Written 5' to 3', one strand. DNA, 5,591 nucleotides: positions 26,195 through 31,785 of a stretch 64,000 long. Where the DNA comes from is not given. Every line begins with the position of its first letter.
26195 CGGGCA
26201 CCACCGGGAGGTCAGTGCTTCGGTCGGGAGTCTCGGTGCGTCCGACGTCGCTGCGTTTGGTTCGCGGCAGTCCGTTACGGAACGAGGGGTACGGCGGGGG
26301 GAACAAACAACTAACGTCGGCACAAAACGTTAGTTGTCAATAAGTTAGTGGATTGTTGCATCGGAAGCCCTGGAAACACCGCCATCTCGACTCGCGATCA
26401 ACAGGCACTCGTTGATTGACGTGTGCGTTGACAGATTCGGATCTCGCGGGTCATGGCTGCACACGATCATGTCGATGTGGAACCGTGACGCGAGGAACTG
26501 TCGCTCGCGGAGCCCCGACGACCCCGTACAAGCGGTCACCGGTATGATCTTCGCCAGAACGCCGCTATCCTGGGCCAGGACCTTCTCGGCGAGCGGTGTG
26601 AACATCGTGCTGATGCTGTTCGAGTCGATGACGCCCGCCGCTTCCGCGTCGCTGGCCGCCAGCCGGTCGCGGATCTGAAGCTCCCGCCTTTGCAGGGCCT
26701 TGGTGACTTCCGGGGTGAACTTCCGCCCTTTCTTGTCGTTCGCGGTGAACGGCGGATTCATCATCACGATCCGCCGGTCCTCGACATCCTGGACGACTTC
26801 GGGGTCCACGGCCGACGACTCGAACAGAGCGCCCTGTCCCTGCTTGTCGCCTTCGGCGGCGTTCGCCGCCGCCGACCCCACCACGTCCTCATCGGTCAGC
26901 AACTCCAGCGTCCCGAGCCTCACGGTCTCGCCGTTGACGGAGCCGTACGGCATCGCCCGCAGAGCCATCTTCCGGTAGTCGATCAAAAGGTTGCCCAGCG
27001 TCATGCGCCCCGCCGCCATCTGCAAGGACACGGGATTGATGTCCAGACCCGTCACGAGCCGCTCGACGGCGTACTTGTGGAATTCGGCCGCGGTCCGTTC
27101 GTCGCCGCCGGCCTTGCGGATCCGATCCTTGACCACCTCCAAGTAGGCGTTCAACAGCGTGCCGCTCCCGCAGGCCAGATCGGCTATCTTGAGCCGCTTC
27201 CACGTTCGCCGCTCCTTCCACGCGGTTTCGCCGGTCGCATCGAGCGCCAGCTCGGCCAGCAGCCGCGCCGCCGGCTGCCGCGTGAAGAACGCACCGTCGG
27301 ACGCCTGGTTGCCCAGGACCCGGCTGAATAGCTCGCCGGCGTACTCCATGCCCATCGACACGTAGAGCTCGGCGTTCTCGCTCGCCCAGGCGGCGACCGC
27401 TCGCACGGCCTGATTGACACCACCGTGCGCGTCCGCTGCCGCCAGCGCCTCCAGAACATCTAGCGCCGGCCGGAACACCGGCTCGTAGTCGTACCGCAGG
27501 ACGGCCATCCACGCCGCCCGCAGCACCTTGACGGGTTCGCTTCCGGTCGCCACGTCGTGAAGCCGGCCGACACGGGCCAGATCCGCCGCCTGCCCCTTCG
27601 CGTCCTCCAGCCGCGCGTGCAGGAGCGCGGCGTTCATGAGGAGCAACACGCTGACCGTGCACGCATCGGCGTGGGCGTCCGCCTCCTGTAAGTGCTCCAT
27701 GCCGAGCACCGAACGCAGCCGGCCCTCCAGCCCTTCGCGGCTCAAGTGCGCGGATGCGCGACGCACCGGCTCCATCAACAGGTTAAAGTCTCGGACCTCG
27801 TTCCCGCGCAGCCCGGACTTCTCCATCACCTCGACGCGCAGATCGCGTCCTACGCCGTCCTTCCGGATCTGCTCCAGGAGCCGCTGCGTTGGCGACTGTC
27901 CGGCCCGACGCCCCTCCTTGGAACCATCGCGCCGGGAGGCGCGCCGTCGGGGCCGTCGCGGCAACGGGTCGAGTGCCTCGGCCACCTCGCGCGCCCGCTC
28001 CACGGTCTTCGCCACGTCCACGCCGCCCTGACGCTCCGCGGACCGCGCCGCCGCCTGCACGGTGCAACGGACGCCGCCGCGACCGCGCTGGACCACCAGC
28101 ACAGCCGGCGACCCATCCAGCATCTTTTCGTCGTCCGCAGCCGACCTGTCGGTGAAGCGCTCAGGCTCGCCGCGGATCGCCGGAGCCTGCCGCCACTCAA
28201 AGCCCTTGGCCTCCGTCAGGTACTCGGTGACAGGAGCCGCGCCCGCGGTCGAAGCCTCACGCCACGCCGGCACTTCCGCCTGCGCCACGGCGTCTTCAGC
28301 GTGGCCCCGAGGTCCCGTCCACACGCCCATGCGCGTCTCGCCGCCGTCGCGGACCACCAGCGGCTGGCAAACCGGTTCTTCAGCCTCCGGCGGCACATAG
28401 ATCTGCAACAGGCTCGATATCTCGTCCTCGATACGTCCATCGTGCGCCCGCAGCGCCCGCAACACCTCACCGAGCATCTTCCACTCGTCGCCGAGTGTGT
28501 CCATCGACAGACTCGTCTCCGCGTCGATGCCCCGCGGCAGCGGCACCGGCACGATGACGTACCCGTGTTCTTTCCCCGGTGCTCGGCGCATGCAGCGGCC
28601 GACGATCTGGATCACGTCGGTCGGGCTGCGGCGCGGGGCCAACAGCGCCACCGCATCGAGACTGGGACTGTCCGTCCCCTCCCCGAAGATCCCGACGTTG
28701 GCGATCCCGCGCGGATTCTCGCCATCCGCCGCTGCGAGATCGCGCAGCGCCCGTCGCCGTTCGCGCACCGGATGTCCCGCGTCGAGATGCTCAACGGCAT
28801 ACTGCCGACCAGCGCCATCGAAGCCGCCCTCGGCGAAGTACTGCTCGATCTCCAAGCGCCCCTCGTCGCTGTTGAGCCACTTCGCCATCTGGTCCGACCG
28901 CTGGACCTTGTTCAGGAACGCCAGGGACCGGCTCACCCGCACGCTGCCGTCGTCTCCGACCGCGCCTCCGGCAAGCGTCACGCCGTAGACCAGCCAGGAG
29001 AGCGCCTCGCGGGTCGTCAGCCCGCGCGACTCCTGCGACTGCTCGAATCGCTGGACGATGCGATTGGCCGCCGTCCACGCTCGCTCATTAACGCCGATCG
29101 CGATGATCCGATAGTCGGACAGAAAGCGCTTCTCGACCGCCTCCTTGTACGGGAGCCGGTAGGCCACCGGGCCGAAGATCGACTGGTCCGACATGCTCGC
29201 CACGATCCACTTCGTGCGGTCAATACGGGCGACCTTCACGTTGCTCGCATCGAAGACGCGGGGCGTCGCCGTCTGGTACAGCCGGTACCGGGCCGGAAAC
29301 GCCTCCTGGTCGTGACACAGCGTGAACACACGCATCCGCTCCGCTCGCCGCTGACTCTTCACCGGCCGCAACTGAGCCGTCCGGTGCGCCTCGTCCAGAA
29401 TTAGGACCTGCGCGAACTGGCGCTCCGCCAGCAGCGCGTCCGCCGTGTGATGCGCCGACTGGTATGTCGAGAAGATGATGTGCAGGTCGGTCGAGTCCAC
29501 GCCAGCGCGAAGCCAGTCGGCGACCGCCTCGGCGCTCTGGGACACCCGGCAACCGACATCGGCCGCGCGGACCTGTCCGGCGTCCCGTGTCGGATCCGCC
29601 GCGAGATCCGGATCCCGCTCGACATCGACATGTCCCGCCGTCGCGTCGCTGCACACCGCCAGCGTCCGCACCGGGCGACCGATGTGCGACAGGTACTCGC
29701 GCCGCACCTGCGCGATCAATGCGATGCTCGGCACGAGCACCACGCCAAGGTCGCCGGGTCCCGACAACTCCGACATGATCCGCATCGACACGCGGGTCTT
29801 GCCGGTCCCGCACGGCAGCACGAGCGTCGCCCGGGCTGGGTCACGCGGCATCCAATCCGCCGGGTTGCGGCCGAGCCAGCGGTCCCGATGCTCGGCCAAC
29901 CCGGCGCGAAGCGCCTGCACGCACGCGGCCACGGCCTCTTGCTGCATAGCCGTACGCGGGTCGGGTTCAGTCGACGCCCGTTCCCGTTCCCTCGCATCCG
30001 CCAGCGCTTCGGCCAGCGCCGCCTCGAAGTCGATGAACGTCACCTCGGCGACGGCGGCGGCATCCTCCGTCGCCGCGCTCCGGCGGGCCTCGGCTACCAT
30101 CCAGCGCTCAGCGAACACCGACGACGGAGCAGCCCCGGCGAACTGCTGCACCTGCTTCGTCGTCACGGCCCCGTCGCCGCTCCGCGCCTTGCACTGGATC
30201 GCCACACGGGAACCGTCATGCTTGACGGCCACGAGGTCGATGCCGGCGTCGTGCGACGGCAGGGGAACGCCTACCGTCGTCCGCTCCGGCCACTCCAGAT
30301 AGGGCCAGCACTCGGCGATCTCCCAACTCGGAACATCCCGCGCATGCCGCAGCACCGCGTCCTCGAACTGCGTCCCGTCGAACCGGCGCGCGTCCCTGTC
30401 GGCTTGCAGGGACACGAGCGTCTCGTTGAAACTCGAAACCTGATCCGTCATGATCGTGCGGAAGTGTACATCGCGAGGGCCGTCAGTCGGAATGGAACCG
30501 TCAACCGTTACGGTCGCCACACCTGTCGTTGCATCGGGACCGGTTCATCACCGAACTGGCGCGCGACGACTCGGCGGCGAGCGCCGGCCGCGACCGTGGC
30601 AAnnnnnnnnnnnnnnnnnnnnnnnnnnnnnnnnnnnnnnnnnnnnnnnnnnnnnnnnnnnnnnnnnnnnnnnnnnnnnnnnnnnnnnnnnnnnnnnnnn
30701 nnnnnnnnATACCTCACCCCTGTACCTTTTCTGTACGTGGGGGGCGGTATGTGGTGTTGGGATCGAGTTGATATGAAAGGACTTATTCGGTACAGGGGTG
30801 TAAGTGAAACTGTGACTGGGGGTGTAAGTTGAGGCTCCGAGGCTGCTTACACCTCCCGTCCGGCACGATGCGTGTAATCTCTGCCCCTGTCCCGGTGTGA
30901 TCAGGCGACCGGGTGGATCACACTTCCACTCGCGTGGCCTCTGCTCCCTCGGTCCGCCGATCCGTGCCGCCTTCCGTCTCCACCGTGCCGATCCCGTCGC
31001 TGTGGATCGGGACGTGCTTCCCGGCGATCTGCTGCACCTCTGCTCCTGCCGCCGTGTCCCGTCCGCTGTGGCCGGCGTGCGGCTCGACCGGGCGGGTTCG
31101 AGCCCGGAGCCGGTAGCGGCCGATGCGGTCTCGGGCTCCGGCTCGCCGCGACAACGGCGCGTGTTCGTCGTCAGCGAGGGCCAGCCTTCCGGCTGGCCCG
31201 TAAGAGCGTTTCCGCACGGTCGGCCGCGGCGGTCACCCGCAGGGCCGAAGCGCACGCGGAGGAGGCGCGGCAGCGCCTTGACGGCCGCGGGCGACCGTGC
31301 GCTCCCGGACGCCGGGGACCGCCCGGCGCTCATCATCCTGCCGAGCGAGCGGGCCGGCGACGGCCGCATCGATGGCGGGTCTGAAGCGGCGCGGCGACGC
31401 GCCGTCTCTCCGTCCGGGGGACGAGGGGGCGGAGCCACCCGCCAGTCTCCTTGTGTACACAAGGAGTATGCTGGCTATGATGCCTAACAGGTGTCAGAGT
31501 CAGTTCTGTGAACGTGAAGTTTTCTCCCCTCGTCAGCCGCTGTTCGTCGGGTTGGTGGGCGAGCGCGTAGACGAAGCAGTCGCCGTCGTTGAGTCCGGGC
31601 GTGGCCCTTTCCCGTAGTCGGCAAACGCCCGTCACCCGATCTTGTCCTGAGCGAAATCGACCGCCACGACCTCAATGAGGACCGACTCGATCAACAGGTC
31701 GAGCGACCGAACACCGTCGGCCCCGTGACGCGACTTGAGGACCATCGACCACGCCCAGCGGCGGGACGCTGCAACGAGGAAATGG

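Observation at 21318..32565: Nested imperfect inverted repeats bracket about 8 kb of defence cargo: an invertible segment, or two tail-to-tail islands sharing a backbone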

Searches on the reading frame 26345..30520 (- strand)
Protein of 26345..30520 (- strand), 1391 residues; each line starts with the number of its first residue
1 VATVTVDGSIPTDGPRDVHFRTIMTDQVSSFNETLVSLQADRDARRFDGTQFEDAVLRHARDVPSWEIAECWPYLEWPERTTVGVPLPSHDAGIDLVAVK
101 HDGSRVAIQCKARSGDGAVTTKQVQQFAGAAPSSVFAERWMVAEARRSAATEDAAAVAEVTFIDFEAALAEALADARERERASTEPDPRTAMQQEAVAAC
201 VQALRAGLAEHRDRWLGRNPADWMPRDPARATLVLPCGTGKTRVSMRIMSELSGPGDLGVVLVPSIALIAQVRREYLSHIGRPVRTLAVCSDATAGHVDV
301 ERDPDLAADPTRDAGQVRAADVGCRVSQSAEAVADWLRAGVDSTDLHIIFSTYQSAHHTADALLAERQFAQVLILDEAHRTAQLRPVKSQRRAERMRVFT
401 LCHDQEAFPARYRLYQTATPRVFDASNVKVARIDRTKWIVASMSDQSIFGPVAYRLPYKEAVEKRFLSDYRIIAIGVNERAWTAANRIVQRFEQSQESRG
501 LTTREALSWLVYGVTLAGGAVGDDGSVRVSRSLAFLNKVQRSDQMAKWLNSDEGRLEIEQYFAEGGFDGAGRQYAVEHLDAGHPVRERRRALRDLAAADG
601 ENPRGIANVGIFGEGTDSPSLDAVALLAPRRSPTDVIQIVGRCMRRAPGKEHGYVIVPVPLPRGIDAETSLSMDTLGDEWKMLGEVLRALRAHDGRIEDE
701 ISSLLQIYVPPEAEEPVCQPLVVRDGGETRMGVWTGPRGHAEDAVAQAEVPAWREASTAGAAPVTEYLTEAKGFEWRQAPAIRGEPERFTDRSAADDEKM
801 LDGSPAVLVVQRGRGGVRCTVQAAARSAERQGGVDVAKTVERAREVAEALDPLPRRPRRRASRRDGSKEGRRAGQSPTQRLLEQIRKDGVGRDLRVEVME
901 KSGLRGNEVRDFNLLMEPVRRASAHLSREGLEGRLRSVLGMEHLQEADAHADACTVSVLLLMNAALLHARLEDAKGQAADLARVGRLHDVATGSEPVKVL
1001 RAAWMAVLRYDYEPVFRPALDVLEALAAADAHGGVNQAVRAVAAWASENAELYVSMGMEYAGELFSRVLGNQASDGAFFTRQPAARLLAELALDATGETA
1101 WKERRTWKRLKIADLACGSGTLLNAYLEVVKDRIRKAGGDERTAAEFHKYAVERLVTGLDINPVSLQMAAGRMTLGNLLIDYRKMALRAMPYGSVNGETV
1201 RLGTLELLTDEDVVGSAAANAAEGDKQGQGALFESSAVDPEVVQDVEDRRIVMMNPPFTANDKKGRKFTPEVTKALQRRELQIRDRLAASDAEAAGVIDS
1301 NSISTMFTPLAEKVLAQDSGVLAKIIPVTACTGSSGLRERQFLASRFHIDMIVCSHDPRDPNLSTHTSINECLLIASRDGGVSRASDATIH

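Call 8: search_protein_families(library=pfam, max_evalue=0.01, proteins=[window:26345-30520:-])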
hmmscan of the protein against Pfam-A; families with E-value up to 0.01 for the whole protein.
window:26345-30520:- (1391 aa): 8 families
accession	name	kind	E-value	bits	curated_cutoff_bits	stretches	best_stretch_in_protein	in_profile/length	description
PF04851.21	ResIII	-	5.3e-17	62.7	22.5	1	191-421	6-163/164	Type III restriction enzyme, res subunit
PF13156.12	Mrr_cat_2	-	7.1e-12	45.8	22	1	67-154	9-94/127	Restriction endonuclease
PF04471.18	Mrr_cat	-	3.6e-08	34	21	1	89-166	31-109/115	Restriction endonuclease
PF00271.37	Helicase_C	-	2.6e-06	28.1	23.5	1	566-646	38-109/110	Helicase conserved C-terminal domain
PF00270.35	DEAD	-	2e-05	24.8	26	1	233-420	19-160/167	DEAD/DEAH box helicase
PF02384.22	N6_Mtase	-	0.0012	18.6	20.4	1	1072-1177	21-101/311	N-6 DNA Methylase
PF22722.2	NA-iREase1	-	0.0037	17.7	27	0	91-158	24-91/106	NACHT-associated inactive Restriction Endonuclease 1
PF13649.12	Methyltransf_25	-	0.0079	17.3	27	0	1143-1213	11-82/97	Methyltransferase domain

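Call 61: search_protein_families(library=padloc, max_evalue=0.001, proteins=[window:26345-30520:-])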
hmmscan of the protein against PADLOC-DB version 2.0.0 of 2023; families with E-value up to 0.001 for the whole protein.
window:26345-30520:- (1391 aa): 8 families
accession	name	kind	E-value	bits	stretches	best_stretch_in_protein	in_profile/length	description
PDLC03597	REase_MTase_IIG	-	1.2e-87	292.9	1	29-733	3-676/1646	Type IIG restriction enzyme-methyltransferase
PDLC03051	REase_MTase_I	-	1.5e-48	162.9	1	40-703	25-654/1591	Type I restriction enzyme-methyltransferase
PDLC02707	PbeA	-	3.7e-11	40.3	1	579-664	553-635/672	PbeA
PDLC02704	PbeA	-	4.9e-07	26.6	1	576-668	564-653/682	PbeA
PDLC03659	mREase_IV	-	4.5e-06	22.8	1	565-650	477-557/945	Type IV methyl-directed restriction enzyme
PDLC02703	PbeA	-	3.4e-05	20.7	0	613-653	566-606/626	PbeA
PDLC03630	REase_MTase_IIG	-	0.00029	16.8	0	1076-1169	371-462/1100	Type IIG restriction enzyme-methyltransferase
PDLC03021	MTase_I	-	0.00049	17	0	1110-1175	186-247/491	Type I methyltransferase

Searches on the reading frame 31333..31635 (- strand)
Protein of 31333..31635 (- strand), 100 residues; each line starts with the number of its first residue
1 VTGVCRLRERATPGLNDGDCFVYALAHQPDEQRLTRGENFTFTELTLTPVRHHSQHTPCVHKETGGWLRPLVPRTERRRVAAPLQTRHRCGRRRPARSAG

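Call 98: search_protein_families(library=pfam, max_evalue=1, proteins=[window:31333-31635:-])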
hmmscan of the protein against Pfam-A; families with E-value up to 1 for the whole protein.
window:31333-31635:- (100 aa): 0 families
